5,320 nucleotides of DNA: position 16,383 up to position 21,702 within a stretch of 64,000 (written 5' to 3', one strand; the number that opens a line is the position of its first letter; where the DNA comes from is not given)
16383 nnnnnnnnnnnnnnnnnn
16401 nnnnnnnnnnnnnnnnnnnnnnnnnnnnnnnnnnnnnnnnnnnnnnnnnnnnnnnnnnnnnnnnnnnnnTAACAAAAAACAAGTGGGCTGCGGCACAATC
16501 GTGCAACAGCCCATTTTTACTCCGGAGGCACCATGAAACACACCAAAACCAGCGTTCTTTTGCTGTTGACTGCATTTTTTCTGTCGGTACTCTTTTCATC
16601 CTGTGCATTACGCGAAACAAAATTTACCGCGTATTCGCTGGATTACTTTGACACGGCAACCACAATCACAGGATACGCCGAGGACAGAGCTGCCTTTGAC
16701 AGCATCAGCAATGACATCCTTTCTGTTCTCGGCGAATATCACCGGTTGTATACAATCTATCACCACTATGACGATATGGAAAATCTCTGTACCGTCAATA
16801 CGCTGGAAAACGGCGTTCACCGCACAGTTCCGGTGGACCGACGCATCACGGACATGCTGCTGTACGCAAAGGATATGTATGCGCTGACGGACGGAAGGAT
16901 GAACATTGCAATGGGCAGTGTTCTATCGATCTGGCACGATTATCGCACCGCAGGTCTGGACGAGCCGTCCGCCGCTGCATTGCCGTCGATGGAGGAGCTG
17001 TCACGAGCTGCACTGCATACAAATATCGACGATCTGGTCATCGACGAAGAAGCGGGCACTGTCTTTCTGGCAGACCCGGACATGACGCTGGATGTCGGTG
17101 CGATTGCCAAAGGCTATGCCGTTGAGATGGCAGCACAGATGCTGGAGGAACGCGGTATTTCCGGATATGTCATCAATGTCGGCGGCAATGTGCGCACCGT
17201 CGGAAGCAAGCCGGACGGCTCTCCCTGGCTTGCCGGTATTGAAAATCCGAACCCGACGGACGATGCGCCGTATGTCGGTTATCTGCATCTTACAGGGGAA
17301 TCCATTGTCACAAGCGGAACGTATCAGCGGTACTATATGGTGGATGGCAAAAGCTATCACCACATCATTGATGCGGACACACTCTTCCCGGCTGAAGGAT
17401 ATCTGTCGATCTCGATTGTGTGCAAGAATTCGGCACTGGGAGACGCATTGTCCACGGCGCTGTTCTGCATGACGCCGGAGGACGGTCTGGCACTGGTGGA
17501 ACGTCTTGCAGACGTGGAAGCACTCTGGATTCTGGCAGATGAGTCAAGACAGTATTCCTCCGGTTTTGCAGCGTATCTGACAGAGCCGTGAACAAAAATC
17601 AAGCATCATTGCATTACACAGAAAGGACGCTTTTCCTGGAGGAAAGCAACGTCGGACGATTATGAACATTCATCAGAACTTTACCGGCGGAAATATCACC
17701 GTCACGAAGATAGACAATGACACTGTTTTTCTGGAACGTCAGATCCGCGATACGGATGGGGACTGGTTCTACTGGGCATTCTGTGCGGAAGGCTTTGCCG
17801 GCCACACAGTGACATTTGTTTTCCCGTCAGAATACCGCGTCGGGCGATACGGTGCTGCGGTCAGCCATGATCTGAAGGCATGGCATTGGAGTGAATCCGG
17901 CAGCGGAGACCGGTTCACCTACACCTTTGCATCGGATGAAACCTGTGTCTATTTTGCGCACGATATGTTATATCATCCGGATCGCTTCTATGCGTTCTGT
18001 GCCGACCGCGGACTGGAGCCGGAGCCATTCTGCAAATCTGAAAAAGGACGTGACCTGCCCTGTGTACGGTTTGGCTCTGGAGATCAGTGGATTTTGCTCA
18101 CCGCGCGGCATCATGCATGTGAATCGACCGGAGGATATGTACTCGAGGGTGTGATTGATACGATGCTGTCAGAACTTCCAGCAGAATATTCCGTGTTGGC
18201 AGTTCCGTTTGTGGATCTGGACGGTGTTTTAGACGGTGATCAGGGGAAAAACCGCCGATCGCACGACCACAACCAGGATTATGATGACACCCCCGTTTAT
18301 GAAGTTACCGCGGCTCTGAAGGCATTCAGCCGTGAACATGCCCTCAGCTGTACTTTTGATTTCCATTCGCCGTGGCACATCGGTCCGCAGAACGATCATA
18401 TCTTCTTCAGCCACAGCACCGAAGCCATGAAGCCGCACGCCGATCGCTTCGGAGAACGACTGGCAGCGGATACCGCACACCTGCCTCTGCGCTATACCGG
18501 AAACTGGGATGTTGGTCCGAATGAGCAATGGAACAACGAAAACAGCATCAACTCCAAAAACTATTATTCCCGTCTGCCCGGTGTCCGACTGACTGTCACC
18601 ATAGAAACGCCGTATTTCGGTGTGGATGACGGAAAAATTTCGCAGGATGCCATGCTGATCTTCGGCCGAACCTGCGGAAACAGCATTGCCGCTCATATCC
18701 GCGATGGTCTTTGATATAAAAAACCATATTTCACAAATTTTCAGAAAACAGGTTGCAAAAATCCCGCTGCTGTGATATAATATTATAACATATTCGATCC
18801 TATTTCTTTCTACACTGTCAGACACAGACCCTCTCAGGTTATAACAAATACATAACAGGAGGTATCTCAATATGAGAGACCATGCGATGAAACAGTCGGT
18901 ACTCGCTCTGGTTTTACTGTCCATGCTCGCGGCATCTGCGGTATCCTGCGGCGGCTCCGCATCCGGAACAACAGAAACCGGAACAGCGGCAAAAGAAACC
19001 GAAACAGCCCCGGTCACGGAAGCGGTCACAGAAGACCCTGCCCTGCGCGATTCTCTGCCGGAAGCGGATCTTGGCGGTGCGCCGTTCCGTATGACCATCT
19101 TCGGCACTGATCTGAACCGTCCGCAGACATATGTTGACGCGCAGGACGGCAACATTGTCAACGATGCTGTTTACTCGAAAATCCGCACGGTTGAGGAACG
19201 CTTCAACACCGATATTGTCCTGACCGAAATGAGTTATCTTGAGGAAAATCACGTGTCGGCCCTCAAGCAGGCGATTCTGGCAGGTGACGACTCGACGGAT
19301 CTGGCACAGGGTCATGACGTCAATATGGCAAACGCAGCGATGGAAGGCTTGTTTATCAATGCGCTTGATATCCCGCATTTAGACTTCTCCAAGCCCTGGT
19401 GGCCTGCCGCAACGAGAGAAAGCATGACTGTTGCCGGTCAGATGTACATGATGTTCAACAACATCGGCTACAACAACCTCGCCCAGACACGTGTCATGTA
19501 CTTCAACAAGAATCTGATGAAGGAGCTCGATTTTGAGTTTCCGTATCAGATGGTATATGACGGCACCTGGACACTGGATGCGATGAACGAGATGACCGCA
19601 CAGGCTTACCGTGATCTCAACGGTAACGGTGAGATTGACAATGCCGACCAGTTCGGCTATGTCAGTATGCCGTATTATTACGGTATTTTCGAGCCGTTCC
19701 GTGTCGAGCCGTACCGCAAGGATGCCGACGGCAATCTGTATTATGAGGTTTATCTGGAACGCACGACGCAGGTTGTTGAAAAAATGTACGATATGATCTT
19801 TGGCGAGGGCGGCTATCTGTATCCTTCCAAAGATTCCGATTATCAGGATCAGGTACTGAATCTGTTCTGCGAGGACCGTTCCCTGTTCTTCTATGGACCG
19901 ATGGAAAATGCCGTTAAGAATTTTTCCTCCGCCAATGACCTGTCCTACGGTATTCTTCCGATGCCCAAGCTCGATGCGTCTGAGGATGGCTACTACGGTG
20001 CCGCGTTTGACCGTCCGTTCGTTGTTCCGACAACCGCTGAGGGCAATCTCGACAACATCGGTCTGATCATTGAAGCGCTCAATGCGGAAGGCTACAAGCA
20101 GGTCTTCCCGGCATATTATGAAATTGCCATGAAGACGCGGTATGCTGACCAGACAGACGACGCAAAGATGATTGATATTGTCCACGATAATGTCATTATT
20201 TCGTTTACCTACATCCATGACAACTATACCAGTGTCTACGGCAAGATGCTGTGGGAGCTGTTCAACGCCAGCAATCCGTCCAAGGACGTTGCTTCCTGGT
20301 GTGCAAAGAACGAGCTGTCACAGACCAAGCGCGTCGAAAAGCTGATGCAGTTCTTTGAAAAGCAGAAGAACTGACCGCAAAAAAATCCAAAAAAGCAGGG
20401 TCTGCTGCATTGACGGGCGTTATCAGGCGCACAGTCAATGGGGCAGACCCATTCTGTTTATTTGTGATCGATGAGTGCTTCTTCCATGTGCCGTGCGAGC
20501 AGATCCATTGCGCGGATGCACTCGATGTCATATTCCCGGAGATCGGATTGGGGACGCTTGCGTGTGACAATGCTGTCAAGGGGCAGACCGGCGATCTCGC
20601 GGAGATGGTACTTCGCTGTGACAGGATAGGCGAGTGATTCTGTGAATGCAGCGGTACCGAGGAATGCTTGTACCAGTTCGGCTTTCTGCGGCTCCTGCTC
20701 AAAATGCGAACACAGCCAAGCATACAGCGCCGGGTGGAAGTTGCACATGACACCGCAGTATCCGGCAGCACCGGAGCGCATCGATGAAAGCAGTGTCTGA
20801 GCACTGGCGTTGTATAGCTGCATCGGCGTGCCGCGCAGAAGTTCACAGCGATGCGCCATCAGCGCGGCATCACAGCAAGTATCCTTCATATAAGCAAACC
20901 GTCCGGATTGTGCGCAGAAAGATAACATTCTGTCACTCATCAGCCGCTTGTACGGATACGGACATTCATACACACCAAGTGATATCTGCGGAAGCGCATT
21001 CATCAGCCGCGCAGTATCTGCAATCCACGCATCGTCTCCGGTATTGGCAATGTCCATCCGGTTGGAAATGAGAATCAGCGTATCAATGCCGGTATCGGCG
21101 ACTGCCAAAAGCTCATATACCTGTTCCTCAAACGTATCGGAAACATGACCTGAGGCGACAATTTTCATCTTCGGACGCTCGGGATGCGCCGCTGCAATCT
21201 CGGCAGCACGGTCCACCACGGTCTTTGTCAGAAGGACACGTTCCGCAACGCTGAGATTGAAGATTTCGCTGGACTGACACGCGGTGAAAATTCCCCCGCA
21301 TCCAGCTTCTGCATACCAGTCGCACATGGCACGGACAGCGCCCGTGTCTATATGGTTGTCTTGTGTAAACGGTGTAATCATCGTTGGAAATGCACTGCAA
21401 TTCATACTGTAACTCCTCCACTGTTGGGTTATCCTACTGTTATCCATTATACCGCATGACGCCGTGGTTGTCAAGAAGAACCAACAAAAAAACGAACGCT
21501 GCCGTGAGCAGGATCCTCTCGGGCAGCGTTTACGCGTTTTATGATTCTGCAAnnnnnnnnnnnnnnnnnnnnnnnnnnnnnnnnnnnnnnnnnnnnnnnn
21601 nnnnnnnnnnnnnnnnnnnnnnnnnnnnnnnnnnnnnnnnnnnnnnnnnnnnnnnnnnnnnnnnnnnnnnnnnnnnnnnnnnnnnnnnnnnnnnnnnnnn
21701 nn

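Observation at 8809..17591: rnfCDGEAB extended by a NusG-II/Gx-transporter pair, a tandem-domain lipoprotein and a lipoprotein ApbE: a complete extracytoplasmic flavinylation module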

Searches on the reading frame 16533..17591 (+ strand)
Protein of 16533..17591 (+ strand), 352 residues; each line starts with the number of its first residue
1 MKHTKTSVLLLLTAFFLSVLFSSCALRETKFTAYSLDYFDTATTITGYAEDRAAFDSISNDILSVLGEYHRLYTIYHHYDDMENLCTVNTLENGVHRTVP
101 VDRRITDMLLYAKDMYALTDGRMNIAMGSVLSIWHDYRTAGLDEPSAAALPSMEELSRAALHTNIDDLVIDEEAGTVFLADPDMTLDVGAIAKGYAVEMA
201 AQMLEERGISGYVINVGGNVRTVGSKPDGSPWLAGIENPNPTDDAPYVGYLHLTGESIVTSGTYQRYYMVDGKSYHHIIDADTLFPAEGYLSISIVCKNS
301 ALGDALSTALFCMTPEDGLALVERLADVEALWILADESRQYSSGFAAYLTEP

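Call 3: search_protein_families(library=pfam, proteins=[window:16533-17591:+], max_evalue=0.01)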
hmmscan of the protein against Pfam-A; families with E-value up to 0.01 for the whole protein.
window:16533-17591:+ (352 aa): 1 family
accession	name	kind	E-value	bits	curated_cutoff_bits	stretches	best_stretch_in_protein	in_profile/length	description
PF02424.20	ApbE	-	6.3e-69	232.9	25.6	1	40-332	2-266/266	ApbE family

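Call 6: search_protein_families(library=ncbifam, proteins=[window:16533-17591:+], max_evalue=0.01)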
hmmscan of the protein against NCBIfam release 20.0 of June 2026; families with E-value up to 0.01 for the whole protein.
window:16533-17591:+ (352 aa): 1 family
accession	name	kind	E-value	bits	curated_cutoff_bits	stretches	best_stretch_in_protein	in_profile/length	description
NF007774.0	PRK10461.1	equivalog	3.9e-33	114.8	498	1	83-341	83-334/351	FAD:protein FMN transferase ApbE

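Call 80: search_solved_structures(query=window:16533-17591:+, max_evalue=1e-10)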
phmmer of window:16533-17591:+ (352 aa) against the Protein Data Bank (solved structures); distinct sequences matched with E-value up to 1e-10: 13.
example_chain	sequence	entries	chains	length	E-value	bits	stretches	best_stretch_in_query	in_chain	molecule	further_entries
7esa_A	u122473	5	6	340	3e-36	128.8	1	119-344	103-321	FAD:protein FMN transferase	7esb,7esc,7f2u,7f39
1vrm_A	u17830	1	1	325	1.4e-35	126.6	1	84-323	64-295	hypothetical protein TM1553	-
5mgy_H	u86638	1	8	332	4.6e-32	115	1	50-333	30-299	FAD:protein FMN transferase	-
4xgw_A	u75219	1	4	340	3.6e-31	112.1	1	100-333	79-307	FAD:protein FMN transferase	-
2o18_A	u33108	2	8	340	1.3e-30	110.2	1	100-333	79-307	Thiamine biosynthesis lipoprotein apbE | FAD:protein FMN transferase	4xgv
4xgx_A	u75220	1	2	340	1.3e-30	110.2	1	100-333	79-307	FAD:protein FMN transferase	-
6nxi_A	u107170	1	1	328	4.9e-29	105.1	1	112-349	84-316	FAD:protein FMN transferase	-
3pnd_A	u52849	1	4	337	7e-29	104.6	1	100-324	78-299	Thiamine biosynthesis lipoprotein ApbE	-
4xdt_A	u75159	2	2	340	3e-28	102.5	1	78-345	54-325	FAD:protein FMN transferase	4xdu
4ifu_A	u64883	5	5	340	8.5e-28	101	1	97-345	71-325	FAD:protein FMN transferase | Thiamine biosynthesis lipoprotein ApbE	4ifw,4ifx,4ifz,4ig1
7mgt_A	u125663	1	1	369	1e-27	100.7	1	97-345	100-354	FAD:protein FMN transferase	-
6nxj_A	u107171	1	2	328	1.2e-27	100.5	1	112-349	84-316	FAD:protein FMN transferase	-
4xdr_A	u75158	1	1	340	1.1e-26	97.3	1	97-345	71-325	FAD:protein FMN transferase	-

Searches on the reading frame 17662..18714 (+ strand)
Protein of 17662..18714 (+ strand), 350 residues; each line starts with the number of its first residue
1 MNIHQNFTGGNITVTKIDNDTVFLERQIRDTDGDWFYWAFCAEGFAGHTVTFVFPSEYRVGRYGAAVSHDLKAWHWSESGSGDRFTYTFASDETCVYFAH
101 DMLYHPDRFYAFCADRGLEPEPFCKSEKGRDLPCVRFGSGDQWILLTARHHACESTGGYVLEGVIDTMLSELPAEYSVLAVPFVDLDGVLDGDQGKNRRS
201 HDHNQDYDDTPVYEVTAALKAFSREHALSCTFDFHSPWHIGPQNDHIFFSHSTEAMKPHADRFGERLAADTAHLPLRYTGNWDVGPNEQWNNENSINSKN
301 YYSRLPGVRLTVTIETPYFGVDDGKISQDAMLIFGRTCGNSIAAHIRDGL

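Call 6: search_protein_families(library=ncbifam, proteins=[window:17662-18714:+], max_evalue=0.01)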
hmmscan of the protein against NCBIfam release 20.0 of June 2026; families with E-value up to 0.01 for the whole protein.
window:17662-18714:+ (350 aa): 0 families

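Call 26: search_protein_families(library=pfam, proteins=[window:17662-18714:+], max_evalue=0.001)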
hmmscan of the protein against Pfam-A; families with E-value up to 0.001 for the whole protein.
window:17662-18714:+ (350 aa): 1 family
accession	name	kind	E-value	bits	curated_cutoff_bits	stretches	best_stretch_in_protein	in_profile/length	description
PF18027.6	Pepdidase_M14_N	-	0.00094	19.8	23.2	0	3-99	1-105/107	Cytosolic carboxypeptidase N-terminal domain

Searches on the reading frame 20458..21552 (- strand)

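Call 26: search_protein_families(library=pfam, proteins=[window:20458-21552:-], max_evalue=0.001)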
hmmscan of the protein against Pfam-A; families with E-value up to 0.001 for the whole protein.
window:20458-21552:- (364 aa): 1 family
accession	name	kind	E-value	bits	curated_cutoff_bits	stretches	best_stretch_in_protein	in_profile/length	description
PF00701.28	DHDPS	-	3.4e-10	39.6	22.1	1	55-116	6-67/289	Dihydrodipicolinate synthetase family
